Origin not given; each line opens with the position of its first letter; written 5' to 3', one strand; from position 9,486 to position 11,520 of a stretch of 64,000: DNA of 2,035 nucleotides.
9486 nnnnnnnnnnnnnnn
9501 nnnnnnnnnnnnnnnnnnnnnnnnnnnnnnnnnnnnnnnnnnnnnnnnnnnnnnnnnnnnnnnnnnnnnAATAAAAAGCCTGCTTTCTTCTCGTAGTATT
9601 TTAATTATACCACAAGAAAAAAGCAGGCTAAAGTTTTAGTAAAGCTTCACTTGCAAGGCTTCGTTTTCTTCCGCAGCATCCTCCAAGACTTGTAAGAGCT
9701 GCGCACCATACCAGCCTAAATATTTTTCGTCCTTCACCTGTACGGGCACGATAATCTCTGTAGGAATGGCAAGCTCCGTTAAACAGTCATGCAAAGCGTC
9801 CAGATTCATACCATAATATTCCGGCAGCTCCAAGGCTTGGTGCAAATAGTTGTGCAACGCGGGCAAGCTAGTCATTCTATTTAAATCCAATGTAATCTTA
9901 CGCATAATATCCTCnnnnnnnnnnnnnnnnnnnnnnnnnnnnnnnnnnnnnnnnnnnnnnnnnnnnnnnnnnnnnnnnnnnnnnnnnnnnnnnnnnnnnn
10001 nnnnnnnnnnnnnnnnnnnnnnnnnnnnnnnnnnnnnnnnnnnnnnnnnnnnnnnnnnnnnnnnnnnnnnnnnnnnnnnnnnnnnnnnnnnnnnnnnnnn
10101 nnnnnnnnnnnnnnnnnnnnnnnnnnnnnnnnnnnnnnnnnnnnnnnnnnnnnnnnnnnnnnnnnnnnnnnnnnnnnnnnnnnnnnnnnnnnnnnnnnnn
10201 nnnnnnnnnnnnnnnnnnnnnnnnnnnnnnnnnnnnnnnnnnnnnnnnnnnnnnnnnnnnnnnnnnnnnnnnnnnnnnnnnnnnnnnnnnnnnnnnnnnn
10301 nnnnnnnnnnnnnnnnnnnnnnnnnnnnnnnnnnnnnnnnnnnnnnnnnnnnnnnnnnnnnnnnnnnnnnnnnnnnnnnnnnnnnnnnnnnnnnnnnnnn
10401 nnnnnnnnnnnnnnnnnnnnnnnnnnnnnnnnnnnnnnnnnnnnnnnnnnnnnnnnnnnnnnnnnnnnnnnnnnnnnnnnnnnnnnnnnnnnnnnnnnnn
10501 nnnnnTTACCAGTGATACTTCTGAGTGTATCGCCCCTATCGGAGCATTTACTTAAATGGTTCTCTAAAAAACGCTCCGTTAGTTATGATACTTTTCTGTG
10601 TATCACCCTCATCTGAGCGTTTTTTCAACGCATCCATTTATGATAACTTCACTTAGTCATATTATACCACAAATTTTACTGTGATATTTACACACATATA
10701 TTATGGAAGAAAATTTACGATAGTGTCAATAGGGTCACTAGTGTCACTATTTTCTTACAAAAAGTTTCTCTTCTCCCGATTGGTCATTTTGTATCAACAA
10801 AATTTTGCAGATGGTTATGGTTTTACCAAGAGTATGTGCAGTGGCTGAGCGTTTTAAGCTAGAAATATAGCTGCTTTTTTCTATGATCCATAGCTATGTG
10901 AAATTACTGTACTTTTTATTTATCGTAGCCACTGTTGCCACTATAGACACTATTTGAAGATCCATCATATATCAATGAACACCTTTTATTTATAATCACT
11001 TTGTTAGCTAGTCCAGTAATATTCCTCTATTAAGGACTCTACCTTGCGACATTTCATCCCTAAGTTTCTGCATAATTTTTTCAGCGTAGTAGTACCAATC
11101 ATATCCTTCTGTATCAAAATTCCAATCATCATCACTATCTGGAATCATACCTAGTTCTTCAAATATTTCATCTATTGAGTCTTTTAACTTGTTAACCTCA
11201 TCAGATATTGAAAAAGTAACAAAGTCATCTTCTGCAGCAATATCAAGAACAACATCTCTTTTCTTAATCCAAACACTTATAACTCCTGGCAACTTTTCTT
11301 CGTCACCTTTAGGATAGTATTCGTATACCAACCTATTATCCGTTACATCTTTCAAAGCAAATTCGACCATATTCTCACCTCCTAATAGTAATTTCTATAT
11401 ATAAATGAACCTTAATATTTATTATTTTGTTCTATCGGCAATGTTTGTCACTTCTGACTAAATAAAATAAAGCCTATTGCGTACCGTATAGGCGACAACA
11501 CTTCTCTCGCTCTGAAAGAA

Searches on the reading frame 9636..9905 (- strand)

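Call 56: search_protein_families(library=pfam, proteins=[window:9636-9905:-], max_evalue=0.01)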
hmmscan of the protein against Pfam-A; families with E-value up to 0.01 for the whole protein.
window:9636-9905:- (89 aa): 1 family
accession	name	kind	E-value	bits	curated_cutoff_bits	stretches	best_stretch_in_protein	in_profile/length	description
PF01337.24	Barstar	-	3e-18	66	23.4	1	1-85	1-88/96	Barstar (barnase inhibitor)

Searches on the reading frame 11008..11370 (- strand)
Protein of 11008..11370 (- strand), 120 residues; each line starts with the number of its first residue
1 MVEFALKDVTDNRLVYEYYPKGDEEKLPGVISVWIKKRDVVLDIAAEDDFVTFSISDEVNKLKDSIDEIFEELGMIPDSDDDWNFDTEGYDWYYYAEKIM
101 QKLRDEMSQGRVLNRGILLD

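Call 56: search_protein_families(library=pfam, proteins=[window:11008-11370:-], max_evalue=0.01)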
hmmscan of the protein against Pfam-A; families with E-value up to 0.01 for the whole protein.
window:11008-11370:- (120 aa): 0 families

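Call 57: find_homologous_proteins(query=window:11008-11370:-, max_evalue=0.00001)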
Query window:11008-11370:- (120 aa): 15 proteins with E <= 0.00001 among 16 candidates.
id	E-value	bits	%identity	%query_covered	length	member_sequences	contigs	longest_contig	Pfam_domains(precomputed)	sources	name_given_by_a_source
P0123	3.9e-67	242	90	100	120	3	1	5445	-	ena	-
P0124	1.0e-64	234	90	100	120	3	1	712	-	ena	-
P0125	2.8e-64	232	85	100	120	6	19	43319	-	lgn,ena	-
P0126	5.3e-58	212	81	100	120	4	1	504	-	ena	-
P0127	2.2e-45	171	66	98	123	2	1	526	-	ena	-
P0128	3.9e-45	171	65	99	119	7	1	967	-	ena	-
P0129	1.0e-44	169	66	98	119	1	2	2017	-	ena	-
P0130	2.5e-44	168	68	98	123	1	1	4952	-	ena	-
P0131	2.7e-44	168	62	99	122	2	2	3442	-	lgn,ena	-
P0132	2.9e-43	164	66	95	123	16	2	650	-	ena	-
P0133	2.3e-41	158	59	98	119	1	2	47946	-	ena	-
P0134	9.8e-41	156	61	97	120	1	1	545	-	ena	-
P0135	1.2e-40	156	62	98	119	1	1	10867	-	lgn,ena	-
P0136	8.2e-36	140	62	87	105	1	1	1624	-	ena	-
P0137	1.6e-26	110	72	63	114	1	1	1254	-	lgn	-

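Call 58: find_encoding_contigs(protein=P0125, flank=5000, max_places=10)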
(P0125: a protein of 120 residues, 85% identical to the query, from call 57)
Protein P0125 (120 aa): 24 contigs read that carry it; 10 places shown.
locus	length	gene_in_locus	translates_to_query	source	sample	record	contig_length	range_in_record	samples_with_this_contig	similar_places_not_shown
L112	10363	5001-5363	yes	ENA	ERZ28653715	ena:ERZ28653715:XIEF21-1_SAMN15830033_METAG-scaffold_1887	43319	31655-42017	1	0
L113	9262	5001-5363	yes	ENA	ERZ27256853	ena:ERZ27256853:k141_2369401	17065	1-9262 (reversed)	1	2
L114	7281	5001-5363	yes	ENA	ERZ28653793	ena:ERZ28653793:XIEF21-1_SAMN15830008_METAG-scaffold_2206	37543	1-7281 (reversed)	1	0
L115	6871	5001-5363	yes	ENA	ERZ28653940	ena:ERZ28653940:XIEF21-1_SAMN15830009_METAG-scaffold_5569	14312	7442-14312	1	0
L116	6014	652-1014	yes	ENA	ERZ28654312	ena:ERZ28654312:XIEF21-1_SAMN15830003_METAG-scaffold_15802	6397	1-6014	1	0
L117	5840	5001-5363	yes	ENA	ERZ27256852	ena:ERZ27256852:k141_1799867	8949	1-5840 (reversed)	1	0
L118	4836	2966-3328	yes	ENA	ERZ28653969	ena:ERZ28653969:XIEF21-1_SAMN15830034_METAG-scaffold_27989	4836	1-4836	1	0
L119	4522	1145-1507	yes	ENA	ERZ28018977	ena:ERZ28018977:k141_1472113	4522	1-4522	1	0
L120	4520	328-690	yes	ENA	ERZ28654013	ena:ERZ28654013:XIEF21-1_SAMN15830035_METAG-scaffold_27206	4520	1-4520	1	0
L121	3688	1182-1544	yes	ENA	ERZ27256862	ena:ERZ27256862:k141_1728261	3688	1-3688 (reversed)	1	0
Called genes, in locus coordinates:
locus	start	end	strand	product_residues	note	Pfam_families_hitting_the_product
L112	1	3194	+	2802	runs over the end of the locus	PF03797:Autotransporter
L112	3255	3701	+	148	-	-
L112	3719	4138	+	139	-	PF03938:OmpH (weak)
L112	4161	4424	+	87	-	PF01381:HTH_3 (weak), PF13560:HTH_31 (weak)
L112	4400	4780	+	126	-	-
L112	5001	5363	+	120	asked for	-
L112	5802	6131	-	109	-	PF05016:ParE_toxin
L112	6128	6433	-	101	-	PF04221:RelB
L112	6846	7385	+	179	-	PF00545:Ribonuclease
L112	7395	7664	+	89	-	PF01337:Barstar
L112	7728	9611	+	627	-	PF00005:ABC_tran, PF02463:SMC_N (faint), PF13555:AAA_29 (faint), PF13304:AAA_21 (faint), PF12848:ABC_tran_Xtn, PF00005:ABC_tran, PF16326:ABC_tran_CTD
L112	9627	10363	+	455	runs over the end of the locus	PF01554:MatE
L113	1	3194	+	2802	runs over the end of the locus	PF03797:Autotransporter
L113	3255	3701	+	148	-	-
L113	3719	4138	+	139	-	PF03938:OmpH (weak)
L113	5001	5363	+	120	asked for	-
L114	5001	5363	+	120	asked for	-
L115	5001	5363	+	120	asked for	-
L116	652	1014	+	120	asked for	-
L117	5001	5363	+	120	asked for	-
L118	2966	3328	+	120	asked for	-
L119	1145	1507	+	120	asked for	-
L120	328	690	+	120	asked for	-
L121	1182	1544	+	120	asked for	-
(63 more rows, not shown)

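Call 62: find_encoding_contigs(protein=P0123, flank=5000, max_places=6)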
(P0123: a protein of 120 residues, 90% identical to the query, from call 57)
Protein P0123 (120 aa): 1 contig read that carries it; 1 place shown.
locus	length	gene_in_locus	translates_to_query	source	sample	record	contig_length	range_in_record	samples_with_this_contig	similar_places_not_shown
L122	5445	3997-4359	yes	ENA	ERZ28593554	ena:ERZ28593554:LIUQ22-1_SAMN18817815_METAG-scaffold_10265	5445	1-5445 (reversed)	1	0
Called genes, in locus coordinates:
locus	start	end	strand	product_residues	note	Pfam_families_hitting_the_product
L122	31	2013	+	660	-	PF07728:AAA_5 (faint)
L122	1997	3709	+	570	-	-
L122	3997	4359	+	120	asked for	-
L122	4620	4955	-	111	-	PF12844:HTH_19 (weak), PF01381:HTH_3, PF13443:HTH_26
